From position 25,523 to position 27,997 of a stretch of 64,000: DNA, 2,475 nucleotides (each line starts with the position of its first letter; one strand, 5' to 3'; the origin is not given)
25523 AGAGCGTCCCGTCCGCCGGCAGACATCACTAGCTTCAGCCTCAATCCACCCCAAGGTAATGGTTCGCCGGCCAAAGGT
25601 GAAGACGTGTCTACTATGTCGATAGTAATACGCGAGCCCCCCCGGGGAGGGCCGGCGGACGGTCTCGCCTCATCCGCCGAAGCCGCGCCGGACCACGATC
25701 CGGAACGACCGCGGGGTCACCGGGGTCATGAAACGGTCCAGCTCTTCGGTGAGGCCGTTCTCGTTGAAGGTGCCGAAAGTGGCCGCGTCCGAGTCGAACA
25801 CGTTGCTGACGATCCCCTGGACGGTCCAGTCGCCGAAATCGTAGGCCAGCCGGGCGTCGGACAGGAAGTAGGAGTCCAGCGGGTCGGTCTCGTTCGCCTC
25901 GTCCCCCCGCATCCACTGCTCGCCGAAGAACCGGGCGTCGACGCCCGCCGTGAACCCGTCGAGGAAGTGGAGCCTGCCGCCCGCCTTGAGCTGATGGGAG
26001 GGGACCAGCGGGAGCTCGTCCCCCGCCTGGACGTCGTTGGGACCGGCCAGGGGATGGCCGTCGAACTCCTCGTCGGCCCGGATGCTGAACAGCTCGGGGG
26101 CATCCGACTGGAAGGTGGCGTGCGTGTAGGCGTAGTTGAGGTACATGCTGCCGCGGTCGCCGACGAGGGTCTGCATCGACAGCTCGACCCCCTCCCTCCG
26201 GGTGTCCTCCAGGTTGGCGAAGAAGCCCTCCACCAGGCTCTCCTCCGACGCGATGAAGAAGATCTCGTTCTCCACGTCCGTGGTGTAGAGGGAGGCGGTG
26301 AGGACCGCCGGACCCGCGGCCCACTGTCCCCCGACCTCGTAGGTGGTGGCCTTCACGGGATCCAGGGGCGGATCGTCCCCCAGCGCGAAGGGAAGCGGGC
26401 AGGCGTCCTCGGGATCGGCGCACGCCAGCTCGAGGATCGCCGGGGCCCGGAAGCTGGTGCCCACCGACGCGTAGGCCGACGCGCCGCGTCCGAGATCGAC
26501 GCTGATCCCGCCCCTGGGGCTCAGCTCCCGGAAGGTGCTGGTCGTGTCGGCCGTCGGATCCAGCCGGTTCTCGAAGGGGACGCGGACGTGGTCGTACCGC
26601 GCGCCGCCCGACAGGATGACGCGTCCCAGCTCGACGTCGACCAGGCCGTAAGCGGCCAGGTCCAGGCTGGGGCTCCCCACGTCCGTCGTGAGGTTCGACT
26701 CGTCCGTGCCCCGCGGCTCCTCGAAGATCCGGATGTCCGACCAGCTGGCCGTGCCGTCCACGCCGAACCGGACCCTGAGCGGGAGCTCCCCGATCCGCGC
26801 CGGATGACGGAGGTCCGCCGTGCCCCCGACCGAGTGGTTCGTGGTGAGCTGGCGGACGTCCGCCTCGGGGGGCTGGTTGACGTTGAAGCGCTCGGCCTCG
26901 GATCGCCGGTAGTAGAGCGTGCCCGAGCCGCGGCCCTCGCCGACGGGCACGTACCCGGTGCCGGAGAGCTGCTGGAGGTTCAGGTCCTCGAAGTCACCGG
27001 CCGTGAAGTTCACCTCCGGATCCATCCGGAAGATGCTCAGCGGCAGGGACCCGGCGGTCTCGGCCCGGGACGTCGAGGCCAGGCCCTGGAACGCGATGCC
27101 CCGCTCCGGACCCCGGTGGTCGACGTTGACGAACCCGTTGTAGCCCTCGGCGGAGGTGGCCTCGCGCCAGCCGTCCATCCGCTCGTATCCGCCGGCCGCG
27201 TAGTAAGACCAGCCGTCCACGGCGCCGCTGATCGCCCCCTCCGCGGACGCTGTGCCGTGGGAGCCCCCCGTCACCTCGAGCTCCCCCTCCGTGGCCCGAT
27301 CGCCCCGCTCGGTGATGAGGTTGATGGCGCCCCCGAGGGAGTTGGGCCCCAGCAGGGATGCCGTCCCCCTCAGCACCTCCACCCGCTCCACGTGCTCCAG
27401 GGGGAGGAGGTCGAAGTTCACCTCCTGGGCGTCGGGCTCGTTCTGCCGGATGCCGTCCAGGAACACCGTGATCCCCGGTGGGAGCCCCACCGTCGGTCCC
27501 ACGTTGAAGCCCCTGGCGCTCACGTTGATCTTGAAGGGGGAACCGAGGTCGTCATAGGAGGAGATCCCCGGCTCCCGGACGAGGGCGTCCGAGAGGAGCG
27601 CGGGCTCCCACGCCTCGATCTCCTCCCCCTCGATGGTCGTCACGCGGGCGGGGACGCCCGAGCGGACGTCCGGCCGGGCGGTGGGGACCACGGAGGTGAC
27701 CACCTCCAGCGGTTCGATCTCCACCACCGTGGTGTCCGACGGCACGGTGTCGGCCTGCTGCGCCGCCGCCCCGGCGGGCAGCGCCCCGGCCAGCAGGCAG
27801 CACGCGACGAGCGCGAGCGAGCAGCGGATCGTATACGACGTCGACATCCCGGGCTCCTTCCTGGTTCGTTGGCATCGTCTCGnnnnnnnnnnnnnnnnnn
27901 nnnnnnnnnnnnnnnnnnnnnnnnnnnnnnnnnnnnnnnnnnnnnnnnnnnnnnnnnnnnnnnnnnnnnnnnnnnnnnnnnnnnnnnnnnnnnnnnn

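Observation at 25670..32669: ECF sigma / anti-sigma module flanked by two TonB-dependent receptors next to xoxF: candidate metal (lanthanide?) sensing-uptake locus of a non-FecIR type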

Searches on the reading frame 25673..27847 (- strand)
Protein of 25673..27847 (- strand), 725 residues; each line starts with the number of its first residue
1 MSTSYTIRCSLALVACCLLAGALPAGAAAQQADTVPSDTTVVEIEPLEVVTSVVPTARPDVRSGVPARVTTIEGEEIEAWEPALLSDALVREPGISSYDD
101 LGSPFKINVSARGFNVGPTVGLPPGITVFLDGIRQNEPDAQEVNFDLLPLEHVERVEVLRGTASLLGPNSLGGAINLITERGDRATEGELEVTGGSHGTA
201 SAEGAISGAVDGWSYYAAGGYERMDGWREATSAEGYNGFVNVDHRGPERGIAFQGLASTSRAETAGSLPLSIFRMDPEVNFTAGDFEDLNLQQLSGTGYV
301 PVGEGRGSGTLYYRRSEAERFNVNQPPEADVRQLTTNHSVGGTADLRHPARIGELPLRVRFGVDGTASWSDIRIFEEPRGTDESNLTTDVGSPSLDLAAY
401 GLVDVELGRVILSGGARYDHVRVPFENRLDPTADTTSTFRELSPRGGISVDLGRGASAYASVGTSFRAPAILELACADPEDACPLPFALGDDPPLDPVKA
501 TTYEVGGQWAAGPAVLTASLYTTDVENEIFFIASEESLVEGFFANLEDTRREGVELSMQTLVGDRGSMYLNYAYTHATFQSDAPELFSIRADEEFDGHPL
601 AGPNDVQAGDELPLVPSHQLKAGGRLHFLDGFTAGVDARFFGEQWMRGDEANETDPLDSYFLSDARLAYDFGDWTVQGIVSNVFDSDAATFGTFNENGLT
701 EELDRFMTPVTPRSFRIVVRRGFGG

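Call 5: search_protein_families(library=pfam, max_evalue=0.01, proteins=[window:25673-27847:-])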
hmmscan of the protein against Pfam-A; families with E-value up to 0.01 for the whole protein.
seq(725 aa): 3 families
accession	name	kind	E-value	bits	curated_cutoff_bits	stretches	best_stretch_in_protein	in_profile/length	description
PF00593.30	TonB_dep_Rec_b-barrel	-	1.9e-40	140.5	27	1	296-683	83-436/436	TonB dependent receptor-like, beta-barrel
PF07715.20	Plug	-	5.9e-17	62.6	23.9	1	65-174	5-107/107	TonB-dependent Receptor Plug Domain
PF14905.12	OMP_b-brl_3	-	3.3e-05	23.6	27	1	397-701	115-391/408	Outer membrane protein beta-barrel family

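Call 6: search_protein_families(library=ncbifam, max_evalue=0.001, proteins=[window:25673-27847:-])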
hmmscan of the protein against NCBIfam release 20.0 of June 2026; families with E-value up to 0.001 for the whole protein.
seq(725 aa): 27 families (the best 25 are shown)
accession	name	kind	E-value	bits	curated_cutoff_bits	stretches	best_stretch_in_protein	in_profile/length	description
TIGR01783.1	TonB-siderophor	subfamily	1.5e-44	152.7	223.5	3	68-234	5-165/649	TonB-dependent siderophore receptor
TIGR01785.1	TonB-hemin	subfamily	2.4e-36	125.4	316.85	2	403-687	372-653/677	TonB-dependent heme/hemoglobin receptor family protein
NF041535.1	TonB_rec_PqqU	equivalog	4.3e-30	104.6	1200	2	413-690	389-645/676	TonB-dependent receptor PqqU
TIGR01786.1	TonB-hemlactrns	subfamily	3.1e-28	98.6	323.75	2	410-686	407-684/719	TonB-dependent hemoglobin/transferrin/lactoferrin family receptor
TIGR01779.1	TonB-B12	equivalog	1.4e-23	83.3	599.7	1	51-228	30-203/614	TonB-dependent vitamin B12 receptor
NF007926.1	PRK10641.1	equivalog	3e-16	59.1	836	1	62-231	41-204/617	TonB-dependent vitamin B12 receptor BtuB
NF010651.0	PRK14050.1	equivalog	4e-14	51.7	884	1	414-687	470-703/730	TonB-dependent siderophore receptor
NF049946.1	TonB_dep_CU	exception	2.4e-13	49.3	700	1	142-251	132-245/683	TonB-dependent receptor, CU motif-type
NF049944.1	TonB_dep_PUIUD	equivalog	4e-13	48.6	850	1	142-227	132-222/686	TonB-dependent receptor, PUIUD motif-type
NF007465.0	PRK10044.1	equivalog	4.5e-13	48.3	803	2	65-216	79-223/726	ferrichrome porin FhuA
NF010650.0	PRK14049.1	equivalog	2e-11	42.8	904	1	65-221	82-231/729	ferrioxamine B receptor precursor protein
NF047944.1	FoxamRcptFoxA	equivalog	5.3e-11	41.5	1300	1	10-212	6-195/697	ferrioxamine B receptor FoxA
NF049947.1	TonB_dep_PCPU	exception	3e-10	39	800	1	129-227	110-216/685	TonB-dependent receptor, PCPU motif-type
NF010010.0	PRK13483.1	equivalog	7.4e-10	37.4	927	1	56-219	42-197/660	ligand-gated channel protein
NF007349.0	PRK09840.1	equivalog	9.5e-10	37.1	686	1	493-687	559-732/760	catecholate siderophore receptor Fiu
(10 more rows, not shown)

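Call 8: search_solved_structures(query=window:25673-27847:-, max_evalue=1e-8)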
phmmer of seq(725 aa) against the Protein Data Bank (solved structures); distinct sequences matched with E-value up to 1e-8: 8.
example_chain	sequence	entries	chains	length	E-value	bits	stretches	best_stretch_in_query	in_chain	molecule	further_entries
9c4o_A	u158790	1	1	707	1.3e-19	73.3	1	45-200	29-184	Pyrroloquinoline quinone transporter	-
6v81_A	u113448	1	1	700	1.8e-19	72.8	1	53-200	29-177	Probable TonB-dependent receptor YncD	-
1nqf_A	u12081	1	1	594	3.3e-10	42.2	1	60-188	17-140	Vitamin B12 receptor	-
3rgm_A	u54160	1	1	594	4.3e-10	41.8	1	60-187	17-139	Vitamin B12 transporter BtuB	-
3rgn_A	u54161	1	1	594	4.5e-10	41.8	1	60-188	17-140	Vitamin B12 transporter BtuB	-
1nqe_A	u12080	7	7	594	4.5e-10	41.8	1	60-188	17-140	Vitamin B12 receptor | Vitamin B12 transporter btuB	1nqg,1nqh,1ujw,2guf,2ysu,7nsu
2gsk_A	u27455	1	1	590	4.7e-10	41.7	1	60-188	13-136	Vitamin B12 transporter btuB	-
3m8b_A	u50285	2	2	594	5.7e-10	41.4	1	61-188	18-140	Vitamin B12 transporter btuB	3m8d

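Call 65: find_homologous_proteins(query=window:25673-27847:-, max_evalue=1e-20)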
Query seq(725 aa) (725 aa): 1583 proteins with E <= 1e-20 among 8000 candidates; the best 120 are listed.
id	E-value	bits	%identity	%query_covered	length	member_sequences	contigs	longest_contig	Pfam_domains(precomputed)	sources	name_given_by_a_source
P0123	0.0e+0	1585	97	100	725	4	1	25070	PF07715.21,PF00593.31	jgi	jgi:outer membrane receptor protein involved in Fe transport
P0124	0.0e+0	1451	88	100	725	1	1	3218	PF07715.21,PF00593.31,PF14905.13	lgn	-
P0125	0.0e+0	1330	81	100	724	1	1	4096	PF07715.21,PF00593.31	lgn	-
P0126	0.0e+0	1241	76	96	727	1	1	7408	PF07715.21,PF00593.31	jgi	jgi:outer membrane receptor protein involved in Fe transport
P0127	0.0e+0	1212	75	99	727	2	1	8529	PF07715.21,PF00593.31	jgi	jgi:outer membrane receptor protein involved in Fe transport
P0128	0.0e+0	1195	74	98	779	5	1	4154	PF07715.21,PF00593.31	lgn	-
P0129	0.0e+0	1193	74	97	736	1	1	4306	PF07715.21,PF00593.31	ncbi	ncbi:MAG: TonB-dependent receptor [Gemmatimonadota bacterium]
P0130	5.2e-297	1005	64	96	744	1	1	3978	PF07715.21,PF00593.31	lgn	-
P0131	7.4e-295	998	64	98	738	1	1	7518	PF07715.21,PF00593.31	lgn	-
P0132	8.6e-289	978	61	99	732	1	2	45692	PF07715.21,PF00593.31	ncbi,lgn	ncbi:MAG: TonB-dependent receptor [Gemmatimonadota bacterium]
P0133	1.4e-282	958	61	97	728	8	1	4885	PF07715.21,PF00593.31,PF14905.13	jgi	-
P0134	1.4e-281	954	62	96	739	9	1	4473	PF07715.21,PF00593.31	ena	-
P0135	1.9e-281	954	61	98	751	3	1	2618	PF07715.21,PF00593.31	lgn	-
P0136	9.6e-281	952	62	97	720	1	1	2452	PF07715.21,PF00593.31,PF14905.13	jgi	jgi:iron complex outermembrane receptor protein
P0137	1.7e-280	951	60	99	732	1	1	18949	PF07715.21,PF00593.31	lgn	-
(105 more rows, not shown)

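Call 72: search_dna_similar(query=window:25673-27847:-, collection=plasmids, mode=protein, max_evalue=1e-10, max_rows=25)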
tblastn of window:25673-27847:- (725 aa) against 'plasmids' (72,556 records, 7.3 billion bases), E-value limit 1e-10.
Records with a match: 39; places in all: 40; records where one place covers at least 80% of the query: 21.
Best place of each record, by identity: <60% 39.
By first word of the organism name: Paraburkholderia 7; Azospirillum 7; Caballeronia 5; Novosphingobium 4; Burkholderia 3; Croceicoccus 2; Methylobacterium 2; Sphingobium 2; Ideonella 1; Variovorax 1; and 5 more.
By predicted mobility (MOB-suite, as given by PLSDB): non-mobilizable 30; mobilizable 6; conjugative 3.
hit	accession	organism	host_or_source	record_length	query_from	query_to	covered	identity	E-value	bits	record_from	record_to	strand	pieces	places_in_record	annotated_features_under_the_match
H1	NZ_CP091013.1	Burkholderia cenocepacia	-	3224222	63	720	91%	28.4%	1e-57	220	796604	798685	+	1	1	none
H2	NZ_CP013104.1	Paraburkholderia caribensis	-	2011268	65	697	87%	29.0%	1e-56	217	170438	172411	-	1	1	none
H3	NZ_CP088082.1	Ideonella dechloratans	Cell culture,Activated sludge, ...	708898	65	725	91%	27.5%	7e-51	200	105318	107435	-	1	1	TonB-dependent receptor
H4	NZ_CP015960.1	Paraburkholderia caribensis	Mimosa,single cell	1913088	65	697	87%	28.6%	7e-56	215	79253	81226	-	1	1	none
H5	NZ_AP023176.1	Paraburkholderia largidicola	Physopelta gutta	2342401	65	697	87%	28.5%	4e-56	216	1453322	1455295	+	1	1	none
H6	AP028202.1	Paraburkholderia largidicola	Physopelta gutta,midgut,Midgut crypts ...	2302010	65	697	87%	28.5%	6e-56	215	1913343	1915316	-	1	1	TonB-dependent receptor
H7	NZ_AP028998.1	Paraburkholderia sp. 22B1P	-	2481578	65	697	87%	28.5%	6e-56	215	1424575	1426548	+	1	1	none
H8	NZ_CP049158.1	Caballeronia sp. SBC1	whole organism,soil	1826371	37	697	91%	27.2%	1e-55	214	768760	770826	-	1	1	none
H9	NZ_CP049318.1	Caballeronia sp. SBC2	whole organism,soil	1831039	37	697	91%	27.2%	2e-55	214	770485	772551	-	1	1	none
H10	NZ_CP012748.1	Paraburkholderia caribensis MBA4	soil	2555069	65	697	87%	28.3%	9e-57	218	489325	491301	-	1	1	none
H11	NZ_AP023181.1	Paraburkholderia sp. PGU19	Physopelta gutta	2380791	65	697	87%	27.8%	7e-45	208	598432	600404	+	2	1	none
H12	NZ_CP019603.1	Croceicoccus marinus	-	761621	48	715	92%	26.2%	2e-19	101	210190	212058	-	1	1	TonB-dependent receptor | DUF1636 domain-containing protein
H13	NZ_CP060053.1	Croceicoccus marinus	prokaryote,marine sediment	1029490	48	715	92%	26.2%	2e-19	101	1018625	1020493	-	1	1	none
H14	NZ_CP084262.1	Caballeronia sp. SL2Y3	Jalysus wickhami,Cell culture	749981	48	699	90%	26.5%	1e-49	196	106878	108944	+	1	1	TonB-dependent receptor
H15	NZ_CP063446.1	Novosphingobium sp. ES2-1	mixed culture,activated sludge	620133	93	723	80%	29.8%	5e-22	184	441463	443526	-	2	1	TonB-dependent receptor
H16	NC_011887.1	Methylobacterium nodulans ORS 2060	-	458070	63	696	75%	31.7%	7e-34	244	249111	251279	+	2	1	TonB-dependent receptor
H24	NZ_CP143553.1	Burkholderia multivorans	Homo sapiens,bronchoalveolar lavage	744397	63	697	88%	25.8%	4e-48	191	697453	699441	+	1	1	TonB-dependent receptor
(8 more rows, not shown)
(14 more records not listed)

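Call 74: get_annotated_region(hit=H16, flank=9000)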
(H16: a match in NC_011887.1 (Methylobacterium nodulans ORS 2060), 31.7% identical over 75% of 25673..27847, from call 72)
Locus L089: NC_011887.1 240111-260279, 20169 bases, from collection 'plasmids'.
description: Methylobacterium nodulans ORS 2060 plasmid pMNOD02, complete sequence
organism: Methylobacterium nodulans ORS 2060 (NCBI taxid 460265)
taxonomy: Bacteria; Pseudomonadota; Alphaproteobacteria; Hyphomicrobiales; Methylobacteriaceae; Methylobacterium; Methylobacterium nodulans; Methylobacterium nodulans ORS 2060
host: -; source: -; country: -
typing (MOB-suite, as given by PLSDB): non-mobilizable
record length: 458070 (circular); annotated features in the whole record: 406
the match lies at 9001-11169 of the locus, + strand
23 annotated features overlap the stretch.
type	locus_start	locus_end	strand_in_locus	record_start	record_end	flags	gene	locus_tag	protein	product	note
CDS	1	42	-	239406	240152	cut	-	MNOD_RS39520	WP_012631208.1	amino acid ABC transporter permease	GO:0006865 - amino acid transport [Evidence IEA]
CDS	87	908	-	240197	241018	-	-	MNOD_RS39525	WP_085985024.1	transporter substrate-binding domain-containing protein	-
CDS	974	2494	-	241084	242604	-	-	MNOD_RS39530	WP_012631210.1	FAD-dependent oxidoreductase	-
CDS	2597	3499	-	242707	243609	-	-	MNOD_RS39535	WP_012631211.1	LysR substrate-binding domain-containing protein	-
CDS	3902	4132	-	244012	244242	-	-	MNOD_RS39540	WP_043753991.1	hypothetical protein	-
CDS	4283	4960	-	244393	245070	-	-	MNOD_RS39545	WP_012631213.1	MgtC/SapB family protein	-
CDS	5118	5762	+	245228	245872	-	-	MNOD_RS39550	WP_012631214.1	DUF47 domain-containing protein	-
CDS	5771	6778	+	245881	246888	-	-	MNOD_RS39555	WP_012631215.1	inorganic phosphate transporter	GO:0006817 - phosphate ion transport [Evidence IEA]; GO:0055085 - transmembrane transport [Evidence IEA]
CDS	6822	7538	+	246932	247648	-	-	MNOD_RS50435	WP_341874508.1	NUDIX hydrolase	-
CDS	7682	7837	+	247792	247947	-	-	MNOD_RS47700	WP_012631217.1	hypothetical protein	-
CDS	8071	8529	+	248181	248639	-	-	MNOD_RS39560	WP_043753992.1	hypothetical protein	-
CDS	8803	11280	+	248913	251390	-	-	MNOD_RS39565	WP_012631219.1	TonB-dependent receptor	-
CDS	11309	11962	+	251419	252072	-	-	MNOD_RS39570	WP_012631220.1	response regulator transcription factor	GO:0000160 - phosphorelay signal transduction system [Evidence IEA]; GO:0006355 - regulation of DNA-templated ...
CDS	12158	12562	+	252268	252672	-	-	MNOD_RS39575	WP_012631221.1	EF-hand domain-containing protein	-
CDS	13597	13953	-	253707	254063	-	-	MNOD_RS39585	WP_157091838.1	hypothetical protein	-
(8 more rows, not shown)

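Call 75: get_annotated_region(hit=H6, flank=9000)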
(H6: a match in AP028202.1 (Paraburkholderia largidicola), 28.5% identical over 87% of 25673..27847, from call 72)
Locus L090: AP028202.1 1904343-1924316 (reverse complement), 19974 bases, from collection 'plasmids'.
description: Paraburkholderia sp. F2 plasmid PPGUF2_p1 DNA, complete genome
organism: Paraburkholderia largidicola (NCBI taxid 3014751)
taxonomy: Bacteria; Pseudomonadota; Betaproteobacteria; Burkholderiales; Burkholderiaceae; Paraburkholderia; Paraburkholderia largidicola
host: -; source: Physopelta gutta,midgut,Midgut crypts of sting bug Physopelta gutta; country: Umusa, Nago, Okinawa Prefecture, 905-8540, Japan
typing (MOB-suite, as given by PLSDB): non-mobilizable
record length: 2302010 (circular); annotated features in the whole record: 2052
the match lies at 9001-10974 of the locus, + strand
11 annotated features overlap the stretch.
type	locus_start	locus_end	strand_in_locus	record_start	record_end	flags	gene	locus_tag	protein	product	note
CDS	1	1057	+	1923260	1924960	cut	-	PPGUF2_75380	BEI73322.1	formylmethanofuran dehydrogenase subunit A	-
CDS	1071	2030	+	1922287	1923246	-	fhcD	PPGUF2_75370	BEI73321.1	formylmethanofuran--tetrahydromethanopterin N-formyltransferase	-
CDS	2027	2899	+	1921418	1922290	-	-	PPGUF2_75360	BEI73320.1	formylmethanofuran dehydrogenase subunit C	-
CDS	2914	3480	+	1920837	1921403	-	-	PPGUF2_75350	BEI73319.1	cytochrome b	-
CDS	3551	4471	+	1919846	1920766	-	pqqB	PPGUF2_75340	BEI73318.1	pyrroloquinoline quinone biosynthesis protein PqqB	-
CDS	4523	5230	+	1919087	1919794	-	pqqC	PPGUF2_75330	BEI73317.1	pyrroloquinoline-quinone synthase PqqC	-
CDS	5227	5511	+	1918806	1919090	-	pqqD_2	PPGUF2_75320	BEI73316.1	pyrroloquinoline quinone biosynthesis peptide chaperone PqqD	-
CDS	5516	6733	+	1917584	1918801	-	pqqE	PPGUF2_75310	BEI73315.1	pyrroloquinoline quinone biosynthesis protein PqqE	-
CDS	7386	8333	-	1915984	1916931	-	-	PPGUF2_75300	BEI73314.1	hypothetical protein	-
CDS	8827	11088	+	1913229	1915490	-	-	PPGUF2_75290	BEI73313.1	TonB-dependent receptor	-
CDS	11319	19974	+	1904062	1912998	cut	-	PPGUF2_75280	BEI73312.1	hemagglutinin repeat-containing protein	-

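Call 77: get_annotated_region(hit=H3, flank=8000)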
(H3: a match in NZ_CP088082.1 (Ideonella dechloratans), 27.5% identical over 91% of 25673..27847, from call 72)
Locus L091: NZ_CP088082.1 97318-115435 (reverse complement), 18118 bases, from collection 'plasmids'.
description: Ideonella dechloratans strain CCUG 30977 plasmid unnamed1, complete sequence
organism: Ideonella dechloratans (NCBI taxid 36863)
taxonomy: Bacteria; Pseudomonadota; Betaproteobacteria; Burkholderiales; Sphaerotilaceae; Ideonella; Ideonella dechloratans
host: -; source: Cell culture,Activated sludge, wastewater treatment plant; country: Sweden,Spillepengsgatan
typing (MOB-suite, as given by PLSDB): non-mobilizable
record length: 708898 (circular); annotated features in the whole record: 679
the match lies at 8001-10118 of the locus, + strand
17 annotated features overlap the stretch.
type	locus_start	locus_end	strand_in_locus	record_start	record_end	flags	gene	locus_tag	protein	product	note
CDS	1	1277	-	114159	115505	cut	-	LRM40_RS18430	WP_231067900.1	NAD(P)/FAD-dependent oxidoreductase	-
CDS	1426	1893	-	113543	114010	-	-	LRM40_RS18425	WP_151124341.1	hypothetical protein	-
CDS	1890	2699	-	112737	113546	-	-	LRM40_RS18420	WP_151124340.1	FAD:protein FMN transferase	-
CDS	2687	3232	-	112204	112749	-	-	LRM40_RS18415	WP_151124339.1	FMN-binding protein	-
CDS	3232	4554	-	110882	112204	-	-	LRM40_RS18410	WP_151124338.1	hypothetical protein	-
CDS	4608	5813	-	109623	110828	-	-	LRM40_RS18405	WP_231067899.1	cytochrome c peroxidase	-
CDS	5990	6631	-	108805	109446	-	-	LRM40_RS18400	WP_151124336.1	response regulator transcription factor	GO:0000160 - phosphorelay signal transduction system [Evidence IEA]; GO:0006355 - regulation of DNA-templated ...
CDS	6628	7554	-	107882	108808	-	-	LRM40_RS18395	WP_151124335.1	histidine kinase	GO:0000160 - phosphorelay signal transduction system [Evidence IEA]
CDS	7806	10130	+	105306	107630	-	-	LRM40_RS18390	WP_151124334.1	TonB-dependent receptor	-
CDS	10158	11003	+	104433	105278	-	-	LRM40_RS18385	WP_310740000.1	nickel transporter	-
CDS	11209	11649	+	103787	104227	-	-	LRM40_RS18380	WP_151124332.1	hypothetical protein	-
CDS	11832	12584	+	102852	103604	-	-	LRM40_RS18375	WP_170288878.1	DDE-type integrase/transposase/recombinase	GO:0015074 - DNA integration [Evidence IEA]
CDS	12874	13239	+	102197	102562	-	-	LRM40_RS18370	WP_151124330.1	DUF2946 family protein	-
CDS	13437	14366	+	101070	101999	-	-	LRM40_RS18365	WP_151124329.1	MbnP family copper-binding protein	-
CDS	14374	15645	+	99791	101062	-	-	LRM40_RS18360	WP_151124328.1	methanobactin export MATE transporter MbnM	-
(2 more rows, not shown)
